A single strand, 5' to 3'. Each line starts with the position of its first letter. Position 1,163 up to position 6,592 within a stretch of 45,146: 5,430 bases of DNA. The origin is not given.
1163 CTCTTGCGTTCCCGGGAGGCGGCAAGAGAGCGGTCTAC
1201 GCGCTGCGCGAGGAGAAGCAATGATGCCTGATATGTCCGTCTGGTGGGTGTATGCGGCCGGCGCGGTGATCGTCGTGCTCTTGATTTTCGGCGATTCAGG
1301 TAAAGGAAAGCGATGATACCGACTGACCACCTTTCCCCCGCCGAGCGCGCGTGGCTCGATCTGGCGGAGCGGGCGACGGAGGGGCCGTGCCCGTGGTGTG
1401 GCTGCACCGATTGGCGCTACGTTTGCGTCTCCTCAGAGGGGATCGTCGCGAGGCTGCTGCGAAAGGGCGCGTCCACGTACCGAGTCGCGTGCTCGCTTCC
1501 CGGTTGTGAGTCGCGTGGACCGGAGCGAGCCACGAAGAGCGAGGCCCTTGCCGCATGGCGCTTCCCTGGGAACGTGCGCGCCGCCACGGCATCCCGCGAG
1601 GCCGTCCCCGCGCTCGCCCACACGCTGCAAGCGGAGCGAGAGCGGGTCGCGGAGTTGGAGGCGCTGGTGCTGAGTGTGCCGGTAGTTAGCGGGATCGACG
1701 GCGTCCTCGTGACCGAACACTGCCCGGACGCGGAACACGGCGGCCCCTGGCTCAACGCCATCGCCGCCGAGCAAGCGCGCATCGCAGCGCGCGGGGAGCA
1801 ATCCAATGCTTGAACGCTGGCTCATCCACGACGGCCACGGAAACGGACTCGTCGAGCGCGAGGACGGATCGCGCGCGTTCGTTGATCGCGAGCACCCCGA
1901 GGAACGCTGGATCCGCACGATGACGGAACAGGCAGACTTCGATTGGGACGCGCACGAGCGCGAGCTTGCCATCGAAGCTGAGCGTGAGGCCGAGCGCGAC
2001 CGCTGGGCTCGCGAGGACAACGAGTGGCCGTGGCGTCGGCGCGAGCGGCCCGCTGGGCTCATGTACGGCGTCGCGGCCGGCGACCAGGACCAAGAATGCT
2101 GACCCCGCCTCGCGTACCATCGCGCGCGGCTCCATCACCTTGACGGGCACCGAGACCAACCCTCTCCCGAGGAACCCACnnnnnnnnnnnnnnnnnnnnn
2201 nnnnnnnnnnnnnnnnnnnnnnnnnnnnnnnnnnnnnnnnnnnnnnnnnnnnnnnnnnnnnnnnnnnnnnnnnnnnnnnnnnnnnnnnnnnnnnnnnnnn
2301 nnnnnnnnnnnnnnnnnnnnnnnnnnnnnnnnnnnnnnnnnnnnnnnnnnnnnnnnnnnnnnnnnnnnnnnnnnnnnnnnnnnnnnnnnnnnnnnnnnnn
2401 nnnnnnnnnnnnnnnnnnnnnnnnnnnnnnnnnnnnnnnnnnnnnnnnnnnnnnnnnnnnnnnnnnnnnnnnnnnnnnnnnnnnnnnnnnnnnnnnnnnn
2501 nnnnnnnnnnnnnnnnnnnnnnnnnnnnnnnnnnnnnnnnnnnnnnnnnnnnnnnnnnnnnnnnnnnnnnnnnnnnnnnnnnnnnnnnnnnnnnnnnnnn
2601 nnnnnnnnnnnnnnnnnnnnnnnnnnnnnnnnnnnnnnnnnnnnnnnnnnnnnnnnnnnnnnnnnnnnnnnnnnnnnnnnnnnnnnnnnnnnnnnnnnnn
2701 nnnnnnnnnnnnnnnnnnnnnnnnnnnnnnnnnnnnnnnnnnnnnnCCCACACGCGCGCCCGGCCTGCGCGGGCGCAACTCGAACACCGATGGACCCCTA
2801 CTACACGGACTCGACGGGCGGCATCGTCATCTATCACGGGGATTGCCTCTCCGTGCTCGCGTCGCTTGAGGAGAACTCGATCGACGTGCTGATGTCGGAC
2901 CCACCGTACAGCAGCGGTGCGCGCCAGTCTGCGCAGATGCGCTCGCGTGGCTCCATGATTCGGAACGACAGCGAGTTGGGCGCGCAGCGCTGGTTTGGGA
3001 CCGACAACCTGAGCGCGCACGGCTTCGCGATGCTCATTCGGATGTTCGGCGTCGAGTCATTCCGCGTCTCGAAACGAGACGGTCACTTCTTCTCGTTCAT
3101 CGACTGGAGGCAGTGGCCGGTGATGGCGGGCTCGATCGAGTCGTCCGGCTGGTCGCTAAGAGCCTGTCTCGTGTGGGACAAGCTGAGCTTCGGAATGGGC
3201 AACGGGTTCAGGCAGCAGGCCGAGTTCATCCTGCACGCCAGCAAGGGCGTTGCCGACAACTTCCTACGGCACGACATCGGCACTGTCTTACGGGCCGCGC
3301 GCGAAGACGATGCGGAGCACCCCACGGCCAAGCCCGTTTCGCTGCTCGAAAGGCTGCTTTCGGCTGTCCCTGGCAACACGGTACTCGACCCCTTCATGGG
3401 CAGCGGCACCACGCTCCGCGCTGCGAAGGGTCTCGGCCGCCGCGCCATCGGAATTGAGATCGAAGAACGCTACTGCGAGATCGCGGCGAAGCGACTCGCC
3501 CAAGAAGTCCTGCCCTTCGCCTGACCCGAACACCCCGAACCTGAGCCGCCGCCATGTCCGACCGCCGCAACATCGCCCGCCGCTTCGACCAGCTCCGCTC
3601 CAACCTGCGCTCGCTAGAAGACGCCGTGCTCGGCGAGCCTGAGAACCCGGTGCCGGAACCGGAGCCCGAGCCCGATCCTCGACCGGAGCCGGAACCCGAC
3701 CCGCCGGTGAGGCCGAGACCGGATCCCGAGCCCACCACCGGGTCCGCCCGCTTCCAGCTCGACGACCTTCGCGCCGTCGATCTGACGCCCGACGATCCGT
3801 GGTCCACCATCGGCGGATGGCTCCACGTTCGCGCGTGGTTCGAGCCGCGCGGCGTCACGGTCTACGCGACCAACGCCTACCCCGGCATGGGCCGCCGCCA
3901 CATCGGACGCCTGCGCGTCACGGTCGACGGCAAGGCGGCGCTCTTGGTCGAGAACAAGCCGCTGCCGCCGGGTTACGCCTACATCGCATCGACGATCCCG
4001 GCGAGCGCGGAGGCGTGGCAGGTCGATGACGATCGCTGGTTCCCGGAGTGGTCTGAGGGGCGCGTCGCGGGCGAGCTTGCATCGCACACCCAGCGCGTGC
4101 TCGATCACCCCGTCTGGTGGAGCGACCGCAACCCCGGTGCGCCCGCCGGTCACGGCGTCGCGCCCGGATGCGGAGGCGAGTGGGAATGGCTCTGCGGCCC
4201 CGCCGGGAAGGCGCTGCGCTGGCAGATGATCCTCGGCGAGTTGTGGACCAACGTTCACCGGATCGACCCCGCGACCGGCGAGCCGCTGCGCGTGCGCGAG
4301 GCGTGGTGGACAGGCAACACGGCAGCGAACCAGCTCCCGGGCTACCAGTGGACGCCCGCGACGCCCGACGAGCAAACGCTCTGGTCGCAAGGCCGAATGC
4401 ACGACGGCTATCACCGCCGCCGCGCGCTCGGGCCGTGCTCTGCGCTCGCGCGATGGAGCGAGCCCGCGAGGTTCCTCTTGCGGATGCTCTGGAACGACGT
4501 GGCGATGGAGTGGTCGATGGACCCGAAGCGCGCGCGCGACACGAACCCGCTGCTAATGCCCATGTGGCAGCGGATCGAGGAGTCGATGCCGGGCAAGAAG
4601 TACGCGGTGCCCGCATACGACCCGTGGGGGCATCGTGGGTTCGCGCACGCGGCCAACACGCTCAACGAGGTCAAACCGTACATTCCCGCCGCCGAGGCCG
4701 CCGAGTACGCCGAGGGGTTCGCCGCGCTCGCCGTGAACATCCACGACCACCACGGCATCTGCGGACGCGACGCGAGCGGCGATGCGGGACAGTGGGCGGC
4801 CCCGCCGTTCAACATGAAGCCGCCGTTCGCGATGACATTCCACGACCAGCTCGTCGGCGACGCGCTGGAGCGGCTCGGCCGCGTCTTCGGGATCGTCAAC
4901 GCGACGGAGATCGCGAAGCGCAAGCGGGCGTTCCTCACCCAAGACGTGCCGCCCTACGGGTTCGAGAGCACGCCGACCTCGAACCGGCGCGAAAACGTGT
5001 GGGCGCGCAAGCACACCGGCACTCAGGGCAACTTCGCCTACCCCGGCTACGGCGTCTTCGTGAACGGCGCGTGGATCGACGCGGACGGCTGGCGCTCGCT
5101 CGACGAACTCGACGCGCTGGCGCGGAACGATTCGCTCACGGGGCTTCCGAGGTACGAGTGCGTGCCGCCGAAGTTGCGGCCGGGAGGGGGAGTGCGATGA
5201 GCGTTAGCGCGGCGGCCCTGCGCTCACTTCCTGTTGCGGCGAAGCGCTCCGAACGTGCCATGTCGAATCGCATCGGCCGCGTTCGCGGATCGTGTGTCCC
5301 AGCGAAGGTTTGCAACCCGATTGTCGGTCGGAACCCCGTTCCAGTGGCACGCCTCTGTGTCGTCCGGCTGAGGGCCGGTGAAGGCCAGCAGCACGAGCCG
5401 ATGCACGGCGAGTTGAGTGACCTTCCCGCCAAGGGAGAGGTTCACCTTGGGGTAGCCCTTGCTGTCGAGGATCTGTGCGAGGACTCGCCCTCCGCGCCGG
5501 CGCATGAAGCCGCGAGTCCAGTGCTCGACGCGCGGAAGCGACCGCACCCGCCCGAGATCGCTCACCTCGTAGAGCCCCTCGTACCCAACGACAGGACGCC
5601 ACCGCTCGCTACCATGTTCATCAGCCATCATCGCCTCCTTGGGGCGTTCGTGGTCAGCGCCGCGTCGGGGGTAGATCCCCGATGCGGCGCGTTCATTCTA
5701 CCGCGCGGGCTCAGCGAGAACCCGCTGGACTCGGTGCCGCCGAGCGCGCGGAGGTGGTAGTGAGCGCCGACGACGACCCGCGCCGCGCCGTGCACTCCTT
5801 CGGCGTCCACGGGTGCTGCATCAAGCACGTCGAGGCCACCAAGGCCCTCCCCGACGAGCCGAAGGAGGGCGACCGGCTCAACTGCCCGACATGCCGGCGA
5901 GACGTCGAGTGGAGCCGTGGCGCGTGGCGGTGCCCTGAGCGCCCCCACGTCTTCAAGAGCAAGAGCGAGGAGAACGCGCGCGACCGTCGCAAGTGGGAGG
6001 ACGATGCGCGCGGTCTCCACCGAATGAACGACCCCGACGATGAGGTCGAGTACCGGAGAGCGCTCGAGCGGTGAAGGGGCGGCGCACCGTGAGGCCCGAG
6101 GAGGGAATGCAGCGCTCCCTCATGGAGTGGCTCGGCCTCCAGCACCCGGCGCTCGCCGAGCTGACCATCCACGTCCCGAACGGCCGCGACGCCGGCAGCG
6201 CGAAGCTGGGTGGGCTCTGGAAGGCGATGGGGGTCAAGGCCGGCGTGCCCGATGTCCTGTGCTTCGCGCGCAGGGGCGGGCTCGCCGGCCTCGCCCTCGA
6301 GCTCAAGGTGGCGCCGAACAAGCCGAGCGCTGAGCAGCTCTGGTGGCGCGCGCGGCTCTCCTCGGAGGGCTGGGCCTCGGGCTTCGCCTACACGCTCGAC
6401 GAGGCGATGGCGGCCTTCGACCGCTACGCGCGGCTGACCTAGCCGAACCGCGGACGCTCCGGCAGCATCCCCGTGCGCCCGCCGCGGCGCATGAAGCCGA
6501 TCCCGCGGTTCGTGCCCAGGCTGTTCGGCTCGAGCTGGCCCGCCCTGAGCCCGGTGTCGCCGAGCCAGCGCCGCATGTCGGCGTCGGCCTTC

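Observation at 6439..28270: Full T7-type virion module in a genome with integrase and switch but no recognisable RNA or DNA polymerase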

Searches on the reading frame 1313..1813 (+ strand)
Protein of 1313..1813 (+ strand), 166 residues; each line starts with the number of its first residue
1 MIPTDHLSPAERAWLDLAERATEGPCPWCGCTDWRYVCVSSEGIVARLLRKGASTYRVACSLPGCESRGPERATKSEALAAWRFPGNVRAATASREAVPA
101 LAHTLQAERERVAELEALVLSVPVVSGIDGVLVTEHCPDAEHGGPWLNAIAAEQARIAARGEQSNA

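Call 13: search_protein_families(library=pfam, proteins=[window:1313-1813:+], max_evalue=0.05)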
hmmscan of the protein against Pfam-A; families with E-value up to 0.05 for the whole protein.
window:1313-1813:+ (166 aa): 0 families

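Call 27: search_protein_families(library=phrogs, proteins=[window:1313-1813:+], max_evalue=0.05)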
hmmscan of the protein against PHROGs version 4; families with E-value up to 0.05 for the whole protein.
window:1313-1813:+ (166 aa): 3 families
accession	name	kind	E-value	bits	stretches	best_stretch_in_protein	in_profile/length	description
phrog_599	-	moron, auxiliary metabolic gene and host takeover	8.9e-05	23.7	1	25-82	76-123/262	Lar-like restriction alleviation protein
phrog_1667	-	unknown function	0.00056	21.5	1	15-119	10-81/133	-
phrog_1751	-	unknown function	0.022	15.7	1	16-47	8-39/50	-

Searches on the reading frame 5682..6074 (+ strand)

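Call 13: search_protein_families(library=pfam, proteins=[window:5682-6074:+], max_evalue=0.05)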
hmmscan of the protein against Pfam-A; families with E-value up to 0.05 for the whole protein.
window:5682-6074:+ (130 aa): 1 family
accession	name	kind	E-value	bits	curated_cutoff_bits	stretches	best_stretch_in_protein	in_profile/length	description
PF03884.20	YacG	-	0.027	14.6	25.5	0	67-81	2-17/52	DNA gyrase inhibitor YacG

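Call 27: search_protein_families(library=phrogs, proteins=[window:5682-6074:+], max_evalue=0.05)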
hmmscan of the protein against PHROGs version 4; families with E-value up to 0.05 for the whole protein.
window:5682-6074:+ (130 aa): 0 families

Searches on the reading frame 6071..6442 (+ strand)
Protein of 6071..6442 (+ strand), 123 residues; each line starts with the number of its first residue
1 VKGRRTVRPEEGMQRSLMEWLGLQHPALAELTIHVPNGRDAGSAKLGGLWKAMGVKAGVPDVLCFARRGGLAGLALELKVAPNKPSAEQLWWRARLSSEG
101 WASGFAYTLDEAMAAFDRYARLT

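Call 13: search_protein_families(library=pfam, proteins=[window:6071-6442:+], max_evalue=0.05)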
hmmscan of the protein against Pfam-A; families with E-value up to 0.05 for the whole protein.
window:6071-6442:+ (123 aa): 0 families

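Call 27: search_protein_families(library=phrogs, proteins=[window:6071-6442:+], max_evalue=0.05)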
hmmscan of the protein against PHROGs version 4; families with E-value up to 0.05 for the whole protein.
window:6071-6442:+ (123 aa): 4 families
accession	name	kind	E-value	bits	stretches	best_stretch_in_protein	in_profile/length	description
phrog_824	-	unknown function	1.1e-28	101.9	1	4-120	60-175/265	-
phrog_5702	-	DNA, RNA and nucleotide metabolism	1.1e-10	42.3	1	53-119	1-66/70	Holliday junction resolvase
phrog_2363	-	unknown function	2.4e-10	41.3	1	16-121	67-172/192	-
phrog_93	-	DNA, RNA and nucleotide metabolism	0.00019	21.3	1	50-119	373-441/613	endonuclease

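Call 104: search_protein_families(library=ncbifam, proteins=[window:6071-6442:+], max_evalue=0.01)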
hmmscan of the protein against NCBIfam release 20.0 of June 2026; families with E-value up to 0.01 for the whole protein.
window:6071-6442:+ (123 aa): 0 families
